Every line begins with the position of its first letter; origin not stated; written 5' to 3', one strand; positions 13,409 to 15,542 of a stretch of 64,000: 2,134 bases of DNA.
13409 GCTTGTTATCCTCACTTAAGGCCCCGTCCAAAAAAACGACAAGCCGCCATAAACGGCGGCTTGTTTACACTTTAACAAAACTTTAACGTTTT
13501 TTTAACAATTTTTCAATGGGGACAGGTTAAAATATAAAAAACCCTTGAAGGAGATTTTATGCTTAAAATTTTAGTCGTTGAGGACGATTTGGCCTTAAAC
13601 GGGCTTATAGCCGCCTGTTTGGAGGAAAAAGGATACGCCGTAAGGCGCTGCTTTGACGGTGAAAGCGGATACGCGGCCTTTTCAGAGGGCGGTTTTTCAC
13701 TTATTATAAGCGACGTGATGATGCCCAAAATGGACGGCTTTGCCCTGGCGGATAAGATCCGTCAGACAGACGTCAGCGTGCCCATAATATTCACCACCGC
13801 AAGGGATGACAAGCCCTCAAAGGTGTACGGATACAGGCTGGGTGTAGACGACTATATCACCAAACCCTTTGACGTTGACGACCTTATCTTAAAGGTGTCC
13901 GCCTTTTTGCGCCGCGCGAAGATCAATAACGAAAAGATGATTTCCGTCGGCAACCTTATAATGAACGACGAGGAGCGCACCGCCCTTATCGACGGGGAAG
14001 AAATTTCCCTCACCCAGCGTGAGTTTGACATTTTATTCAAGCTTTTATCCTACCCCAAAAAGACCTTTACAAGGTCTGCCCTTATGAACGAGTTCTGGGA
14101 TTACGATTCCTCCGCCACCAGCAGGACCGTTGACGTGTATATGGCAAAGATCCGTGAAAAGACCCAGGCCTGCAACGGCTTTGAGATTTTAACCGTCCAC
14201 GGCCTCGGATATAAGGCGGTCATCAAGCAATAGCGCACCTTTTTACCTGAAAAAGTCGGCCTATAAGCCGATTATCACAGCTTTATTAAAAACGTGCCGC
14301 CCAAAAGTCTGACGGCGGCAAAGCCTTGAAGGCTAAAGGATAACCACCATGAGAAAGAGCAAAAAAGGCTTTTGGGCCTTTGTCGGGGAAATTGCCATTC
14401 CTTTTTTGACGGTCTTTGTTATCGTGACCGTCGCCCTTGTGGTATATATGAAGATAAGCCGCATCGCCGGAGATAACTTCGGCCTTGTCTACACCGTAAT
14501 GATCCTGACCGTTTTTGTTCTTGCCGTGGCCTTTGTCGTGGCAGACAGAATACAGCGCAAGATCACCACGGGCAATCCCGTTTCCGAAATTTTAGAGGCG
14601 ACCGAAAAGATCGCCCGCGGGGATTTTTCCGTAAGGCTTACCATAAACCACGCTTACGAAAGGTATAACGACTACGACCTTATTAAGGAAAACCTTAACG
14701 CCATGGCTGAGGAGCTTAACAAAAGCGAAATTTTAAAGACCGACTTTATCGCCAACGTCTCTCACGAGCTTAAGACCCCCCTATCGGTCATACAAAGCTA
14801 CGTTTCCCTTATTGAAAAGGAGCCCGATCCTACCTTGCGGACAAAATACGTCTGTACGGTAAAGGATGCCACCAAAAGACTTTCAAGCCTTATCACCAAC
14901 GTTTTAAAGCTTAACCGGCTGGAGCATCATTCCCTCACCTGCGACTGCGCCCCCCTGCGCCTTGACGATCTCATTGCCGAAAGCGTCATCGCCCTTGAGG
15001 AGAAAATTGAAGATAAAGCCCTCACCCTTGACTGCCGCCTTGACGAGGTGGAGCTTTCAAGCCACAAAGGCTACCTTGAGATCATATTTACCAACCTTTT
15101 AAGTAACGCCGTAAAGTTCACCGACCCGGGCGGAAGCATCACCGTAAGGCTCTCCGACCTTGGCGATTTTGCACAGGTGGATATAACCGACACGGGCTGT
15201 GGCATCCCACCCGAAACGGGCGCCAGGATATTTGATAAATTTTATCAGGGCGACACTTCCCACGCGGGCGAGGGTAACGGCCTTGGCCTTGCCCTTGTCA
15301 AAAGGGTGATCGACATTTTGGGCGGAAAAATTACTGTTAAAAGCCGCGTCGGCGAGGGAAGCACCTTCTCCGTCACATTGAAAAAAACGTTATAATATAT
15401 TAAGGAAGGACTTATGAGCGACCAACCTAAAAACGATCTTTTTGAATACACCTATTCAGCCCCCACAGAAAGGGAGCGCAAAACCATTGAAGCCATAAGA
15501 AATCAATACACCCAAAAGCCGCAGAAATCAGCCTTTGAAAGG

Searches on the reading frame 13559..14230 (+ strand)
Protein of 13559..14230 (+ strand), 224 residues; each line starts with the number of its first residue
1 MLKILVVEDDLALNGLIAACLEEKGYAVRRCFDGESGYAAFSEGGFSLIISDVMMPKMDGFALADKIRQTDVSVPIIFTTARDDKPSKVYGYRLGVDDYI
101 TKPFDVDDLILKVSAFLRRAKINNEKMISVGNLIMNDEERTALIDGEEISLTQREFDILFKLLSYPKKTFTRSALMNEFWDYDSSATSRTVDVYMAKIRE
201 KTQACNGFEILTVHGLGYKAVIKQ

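Call 31: search_protein_families(library=pfam, proteins=[window:13559-14230:+])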
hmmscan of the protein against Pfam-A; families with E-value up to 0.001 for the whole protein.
window:13559-14230:+ (224 aa): 2 families
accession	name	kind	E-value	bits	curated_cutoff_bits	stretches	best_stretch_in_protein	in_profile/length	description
PF00072.30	Response_reg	-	2.6e-26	92.4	30.2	1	4-113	1-110/111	Response regulator receiver domain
PF00486.34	Trans_reg_C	-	5.9e-19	68.4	26.2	1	146-219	1-76/77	Transcriptional regulatory protein, C terminal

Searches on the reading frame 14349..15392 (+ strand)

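Call 31: search_protein_families(library=pfam, proteins=[window:14349-15392:+])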
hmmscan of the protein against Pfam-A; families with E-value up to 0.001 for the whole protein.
window:14349-15392:+ (348 aa): 4 families
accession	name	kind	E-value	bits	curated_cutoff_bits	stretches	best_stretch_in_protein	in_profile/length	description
PF02518.31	HATPase_c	-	1.2e-29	103.4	26.4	1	243-346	6-109/111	Histidine kinase-, DNA gyrase B-, and HSP90-like ATPase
PF00512.31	HisKA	-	3.6e-16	59.4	26.9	1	130-193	2-65/66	His Kinase A (phospho-acceptor) domain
PF00672.30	HAMP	-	0.00033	21.4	25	0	76-100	8-32/53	HAMP domain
PF13581.12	HATPase_c_2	-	0.00035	21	27.4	1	244-323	33-111/127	Histidine kinase-like ATPase domain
